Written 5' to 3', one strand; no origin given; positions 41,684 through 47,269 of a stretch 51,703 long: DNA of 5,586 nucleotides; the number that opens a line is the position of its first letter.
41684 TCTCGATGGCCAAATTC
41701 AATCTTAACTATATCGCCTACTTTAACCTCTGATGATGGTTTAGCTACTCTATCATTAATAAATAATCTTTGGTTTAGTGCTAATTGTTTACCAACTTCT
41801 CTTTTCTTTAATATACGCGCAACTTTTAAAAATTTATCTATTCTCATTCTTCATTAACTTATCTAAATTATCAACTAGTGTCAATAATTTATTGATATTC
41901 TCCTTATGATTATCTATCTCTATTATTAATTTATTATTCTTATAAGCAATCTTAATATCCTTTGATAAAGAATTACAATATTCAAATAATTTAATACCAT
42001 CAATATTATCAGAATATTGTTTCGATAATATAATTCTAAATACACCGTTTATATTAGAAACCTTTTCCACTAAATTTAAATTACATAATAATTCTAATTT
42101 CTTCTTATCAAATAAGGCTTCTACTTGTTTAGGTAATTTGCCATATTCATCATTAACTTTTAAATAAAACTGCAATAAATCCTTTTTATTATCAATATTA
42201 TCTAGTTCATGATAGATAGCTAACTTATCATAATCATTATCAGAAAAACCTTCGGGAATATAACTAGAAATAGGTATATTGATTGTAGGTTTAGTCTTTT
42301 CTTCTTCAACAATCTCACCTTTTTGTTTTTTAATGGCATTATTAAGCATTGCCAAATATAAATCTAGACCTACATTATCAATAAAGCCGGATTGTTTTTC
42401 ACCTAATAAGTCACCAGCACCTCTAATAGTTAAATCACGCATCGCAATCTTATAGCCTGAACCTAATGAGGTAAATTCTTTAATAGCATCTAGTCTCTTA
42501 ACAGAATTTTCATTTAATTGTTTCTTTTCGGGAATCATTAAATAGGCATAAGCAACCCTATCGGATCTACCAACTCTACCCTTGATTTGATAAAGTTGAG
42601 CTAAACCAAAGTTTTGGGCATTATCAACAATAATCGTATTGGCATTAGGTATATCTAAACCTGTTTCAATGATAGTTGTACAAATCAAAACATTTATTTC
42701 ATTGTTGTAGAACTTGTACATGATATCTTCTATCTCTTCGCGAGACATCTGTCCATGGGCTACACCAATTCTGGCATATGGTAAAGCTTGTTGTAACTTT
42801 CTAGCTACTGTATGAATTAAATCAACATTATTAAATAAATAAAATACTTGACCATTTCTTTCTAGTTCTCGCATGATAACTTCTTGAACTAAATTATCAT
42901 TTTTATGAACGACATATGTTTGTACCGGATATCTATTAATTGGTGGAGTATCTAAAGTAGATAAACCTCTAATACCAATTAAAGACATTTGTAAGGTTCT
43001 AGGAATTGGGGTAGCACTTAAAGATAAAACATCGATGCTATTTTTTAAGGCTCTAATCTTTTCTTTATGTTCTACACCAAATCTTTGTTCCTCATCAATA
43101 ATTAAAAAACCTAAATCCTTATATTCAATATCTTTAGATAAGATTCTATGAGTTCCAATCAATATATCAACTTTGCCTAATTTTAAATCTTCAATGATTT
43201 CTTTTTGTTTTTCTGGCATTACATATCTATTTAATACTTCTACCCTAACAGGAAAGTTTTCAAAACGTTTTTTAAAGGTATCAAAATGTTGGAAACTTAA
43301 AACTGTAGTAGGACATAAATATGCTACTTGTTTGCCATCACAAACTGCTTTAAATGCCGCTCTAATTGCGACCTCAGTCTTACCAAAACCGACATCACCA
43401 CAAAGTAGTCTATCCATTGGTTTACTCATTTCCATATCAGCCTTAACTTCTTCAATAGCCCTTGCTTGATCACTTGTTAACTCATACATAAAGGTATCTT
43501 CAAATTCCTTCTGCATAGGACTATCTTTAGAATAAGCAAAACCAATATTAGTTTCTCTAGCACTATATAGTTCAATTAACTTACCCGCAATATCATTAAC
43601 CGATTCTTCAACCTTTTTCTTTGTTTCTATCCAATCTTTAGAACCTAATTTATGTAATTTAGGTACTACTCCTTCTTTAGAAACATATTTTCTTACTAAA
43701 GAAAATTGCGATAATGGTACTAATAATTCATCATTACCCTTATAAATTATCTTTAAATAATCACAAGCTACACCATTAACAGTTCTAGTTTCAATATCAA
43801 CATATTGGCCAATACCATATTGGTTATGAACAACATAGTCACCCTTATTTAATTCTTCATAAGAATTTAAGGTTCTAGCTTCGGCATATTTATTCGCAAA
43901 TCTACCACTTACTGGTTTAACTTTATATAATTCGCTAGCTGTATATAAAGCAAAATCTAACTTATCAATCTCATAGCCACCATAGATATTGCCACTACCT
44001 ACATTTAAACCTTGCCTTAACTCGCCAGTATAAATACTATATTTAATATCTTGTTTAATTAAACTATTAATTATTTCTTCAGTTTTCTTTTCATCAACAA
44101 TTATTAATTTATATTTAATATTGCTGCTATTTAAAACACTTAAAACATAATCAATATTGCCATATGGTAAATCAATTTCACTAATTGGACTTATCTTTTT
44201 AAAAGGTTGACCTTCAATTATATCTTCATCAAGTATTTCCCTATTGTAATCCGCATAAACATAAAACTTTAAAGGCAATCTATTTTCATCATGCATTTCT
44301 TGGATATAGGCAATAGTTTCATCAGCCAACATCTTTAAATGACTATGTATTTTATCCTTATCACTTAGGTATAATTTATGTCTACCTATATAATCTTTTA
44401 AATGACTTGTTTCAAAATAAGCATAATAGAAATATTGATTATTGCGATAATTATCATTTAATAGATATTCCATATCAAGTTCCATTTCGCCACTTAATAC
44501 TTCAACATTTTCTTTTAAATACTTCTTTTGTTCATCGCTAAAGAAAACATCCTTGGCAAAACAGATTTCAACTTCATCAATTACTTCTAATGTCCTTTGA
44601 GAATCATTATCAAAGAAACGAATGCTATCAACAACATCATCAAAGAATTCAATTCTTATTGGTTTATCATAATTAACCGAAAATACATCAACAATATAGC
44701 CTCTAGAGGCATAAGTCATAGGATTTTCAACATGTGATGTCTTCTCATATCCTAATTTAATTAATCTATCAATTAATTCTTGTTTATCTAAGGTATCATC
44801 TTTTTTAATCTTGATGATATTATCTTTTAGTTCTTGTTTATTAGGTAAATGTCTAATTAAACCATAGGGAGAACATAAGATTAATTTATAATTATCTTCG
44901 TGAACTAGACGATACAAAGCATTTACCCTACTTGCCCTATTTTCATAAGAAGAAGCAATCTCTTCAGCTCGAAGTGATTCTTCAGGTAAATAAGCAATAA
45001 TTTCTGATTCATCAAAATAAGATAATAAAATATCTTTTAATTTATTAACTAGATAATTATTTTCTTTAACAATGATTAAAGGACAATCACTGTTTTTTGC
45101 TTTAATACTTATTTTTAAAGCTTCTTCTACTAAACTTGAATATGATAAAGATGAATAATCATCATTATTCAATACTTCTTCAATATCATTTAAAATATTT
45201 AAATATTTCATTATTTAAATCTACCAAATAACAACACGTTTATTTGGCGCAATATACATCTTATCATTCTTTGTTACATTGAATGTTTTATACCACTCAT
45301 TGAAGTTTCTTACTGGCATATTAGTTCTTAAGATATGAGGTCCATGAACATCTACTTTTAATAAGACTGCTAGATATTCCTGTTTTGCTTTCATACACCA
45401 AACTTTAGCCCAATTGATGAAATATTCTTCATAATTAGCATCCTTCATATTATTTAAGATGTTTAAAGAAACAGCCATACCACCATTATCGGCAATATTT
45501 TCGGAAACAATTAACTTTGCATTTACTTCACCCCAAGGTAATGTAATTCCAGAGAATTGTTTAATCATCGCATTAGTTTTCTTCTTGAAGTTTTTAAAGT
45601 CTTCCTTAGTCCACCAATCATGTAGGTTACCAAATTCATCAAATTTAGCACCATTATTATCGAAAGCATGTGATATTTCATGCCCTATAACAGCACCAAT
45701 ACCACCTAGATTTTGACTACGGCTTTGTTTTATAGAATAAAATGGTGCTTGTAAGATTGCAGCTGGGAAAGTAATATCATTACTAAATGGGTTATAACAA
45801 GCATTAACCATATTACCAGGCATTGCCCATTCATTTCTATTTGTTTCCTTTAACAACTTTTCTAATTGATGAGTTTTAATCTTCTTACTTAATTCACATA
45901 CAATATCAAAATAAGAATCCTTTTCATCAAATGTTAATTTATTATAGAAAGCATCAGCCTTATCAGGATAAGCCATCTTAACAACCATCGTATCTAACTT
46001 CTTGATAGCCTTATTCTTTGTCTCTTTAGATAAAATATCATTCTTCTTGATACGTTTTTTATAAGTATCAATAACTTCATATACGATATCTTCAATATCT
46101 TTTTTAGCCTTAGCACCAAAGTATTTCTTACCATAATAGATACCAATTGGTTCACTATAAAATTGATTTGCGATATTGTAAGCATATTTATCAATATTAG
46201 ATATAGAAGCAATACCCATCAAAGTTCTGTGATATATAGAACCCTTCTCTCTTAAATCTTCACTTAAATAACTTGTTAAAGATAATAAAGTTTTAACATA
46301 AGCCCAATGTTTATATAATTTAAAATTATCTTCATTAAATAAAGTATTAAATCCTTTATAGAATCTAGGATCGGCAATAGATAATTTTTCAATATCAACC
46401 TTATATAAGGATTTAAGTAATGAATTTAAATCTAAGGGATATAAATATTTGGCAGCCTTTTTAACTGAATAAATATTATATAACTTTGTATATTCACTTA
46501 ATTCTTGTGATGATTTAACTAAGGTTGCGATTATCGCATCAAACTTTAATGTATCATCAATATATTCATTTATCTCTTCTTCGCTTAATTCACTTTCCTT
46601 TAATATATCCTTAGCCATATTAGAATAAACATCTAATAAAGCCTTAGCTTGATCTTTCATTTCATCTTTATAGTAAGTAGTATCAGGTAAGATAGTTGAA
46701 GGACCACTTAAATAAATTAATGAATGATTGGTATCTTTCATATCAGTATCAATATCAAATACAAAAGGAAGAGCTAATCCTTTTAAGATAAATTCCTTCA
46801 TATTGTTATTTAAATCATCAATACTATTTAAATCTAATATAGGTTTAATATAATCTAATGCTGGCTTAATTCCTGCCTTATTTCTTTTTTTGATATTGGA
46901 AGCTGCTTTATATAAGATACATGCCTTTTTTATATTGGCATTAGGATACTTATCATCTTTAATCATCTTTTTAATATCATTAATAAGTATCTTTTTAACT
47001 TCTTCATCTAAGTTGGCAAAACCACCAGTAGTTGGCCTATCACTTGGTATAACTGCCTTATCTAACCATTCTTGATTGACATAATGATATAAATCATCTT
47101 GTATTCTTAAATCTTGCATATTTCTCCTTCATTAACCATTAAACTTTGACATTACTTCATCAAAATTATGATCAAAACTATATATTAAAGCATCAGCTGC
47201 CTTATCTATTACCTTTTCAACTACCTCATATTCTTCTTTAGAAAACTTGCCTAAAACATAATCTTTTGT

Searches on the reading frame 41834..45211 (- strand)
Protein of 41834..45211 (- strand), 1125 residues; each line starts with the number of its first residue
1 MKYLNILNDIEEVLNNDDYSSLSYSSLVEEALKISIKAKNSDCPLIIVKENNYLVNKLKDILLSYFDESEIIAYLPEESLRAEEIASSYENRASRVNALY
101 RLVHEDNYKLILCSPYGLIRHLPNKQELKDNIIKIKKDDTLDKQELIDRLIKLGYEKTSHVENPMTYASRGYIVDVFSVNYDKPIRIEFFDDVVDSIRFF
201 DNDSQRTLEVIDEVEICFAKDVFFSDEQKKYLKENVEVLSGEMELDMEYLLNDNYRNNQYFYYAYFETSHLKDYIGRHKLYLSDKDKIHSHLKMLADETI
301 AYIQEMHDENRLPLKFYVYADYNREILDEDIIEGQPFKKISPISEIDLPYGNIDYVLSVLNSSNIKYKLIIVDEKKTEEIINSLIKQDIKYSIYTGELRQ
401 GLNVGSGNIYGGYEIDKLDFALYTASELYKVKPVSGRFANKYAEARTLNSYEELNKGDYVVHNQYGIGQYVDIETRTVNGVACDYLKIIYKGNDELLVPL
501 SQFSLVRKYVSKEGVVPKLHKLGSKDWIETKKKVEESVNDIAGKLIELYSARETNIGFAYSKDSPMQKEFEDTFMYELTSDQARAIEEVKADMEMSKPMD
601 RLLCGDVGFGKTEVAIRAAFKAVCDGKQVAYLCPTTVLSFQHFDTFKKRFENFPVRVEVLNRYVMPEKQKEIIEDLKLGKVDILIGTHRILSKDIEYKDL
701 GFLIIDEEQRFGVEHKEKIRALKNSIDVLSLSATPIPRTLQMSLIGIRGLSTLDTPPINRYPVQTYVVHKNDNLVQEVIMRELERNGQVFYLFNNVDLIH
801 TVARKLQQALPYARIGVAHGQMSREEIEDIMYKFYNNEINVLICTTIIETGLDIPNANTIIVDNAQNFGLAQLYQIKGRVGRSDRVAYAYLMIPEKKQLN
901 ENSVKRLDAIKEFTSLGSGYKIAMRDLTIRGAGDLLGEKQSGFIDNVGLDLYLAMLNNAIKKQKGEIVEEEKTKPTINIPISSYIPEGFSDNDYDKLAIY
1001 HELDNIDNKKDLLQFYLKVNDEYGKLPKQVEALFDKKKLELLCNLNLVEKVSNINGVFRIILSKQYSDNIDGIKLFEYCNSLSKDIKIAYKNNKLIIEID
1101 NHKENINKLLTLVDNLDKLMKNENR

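Call 52: search_protein_families(library=pfam, proteins=[window:41834-45211:-], max_evalue=0.0001)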
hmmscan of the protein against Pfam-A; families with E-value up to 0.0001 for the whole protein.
window:41834-45211:- (1125 aa): 6 families
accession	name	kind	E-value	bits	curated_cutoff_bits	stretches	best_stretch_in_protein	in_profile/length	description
PF00270.35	DEAD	-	1.5e-28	100.1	26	1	579-741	1-165/167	DEAD/DEAH box helicase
PF00271.37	Helicase_C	-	8.7e-23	81.1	23.5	1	772-883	4-109/110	Helicase conserved C-terminal domain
PF17757.6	UvrB_inter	-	5.3e-22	78.2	22.9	1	133-219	1-88/91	UvrB interaction domain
PF02559.22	CarD_TRCF_RID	-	6.1e-18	65.1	23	1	454-510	1-57/57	CarD-like/TRCF RID domain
PF03461.20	TRCF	-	1.2e-13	51.6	25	1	980-1071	2-93/95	TRCF domain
PF22590.2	Cas3-like_C_2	-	7e-06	26.7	27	1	787-884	3-105/106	CRISPR-associated nuclease/helicase Cas3, C-terminal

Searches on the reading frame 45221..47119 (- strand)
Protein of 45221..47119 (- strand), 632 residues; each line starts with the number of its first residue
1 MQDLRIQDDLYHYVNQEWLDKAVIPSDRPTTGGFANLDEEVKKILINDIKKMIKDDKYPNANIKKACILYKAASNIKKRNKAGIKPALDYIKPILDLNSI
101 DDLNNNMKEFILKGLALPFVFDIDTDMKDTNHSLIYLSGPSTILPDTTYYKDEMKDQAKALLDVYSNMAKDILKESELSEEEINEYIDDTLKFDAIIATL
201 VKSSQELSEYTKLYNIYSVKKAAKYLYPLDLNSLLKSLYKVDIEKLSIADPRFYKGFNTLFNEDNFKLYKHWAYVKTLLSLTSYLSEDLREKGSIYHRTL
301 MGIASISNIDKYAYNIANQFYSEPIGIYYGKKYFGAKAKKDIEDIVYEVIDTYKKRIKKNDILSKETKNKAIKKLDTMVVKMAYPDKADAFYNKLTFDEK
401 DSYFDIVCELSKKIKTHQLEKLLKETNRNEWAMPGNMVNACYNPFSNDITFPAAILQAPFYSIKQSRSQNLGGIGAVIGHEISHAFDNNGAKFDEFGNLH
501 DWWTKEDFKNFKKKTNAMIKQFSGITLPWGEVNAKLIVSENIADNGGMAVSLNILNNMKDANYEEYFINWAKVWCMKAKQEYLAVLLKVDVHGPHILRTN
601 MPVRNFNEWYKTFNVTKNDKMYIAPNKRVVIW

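Call 53: search_protein_families(library=pfam, proteins=[window:45221-47119:-], max_evalue=0.0001)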
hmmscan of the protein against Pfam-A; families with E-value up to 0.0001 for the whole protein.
window:45221-47119:- (632 aa): 2 families
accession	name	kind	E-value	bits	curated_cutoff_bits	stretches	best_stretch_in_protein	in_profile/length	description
PF05649.18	Peptidase_M13_N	-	3.1e-76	257.7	32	1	7-385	2-381/381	Peptidase family M13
PF01431.27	Peptidase_M13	-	3.7e-58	197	24.5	1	439-629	1-205/205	Peptidase family M13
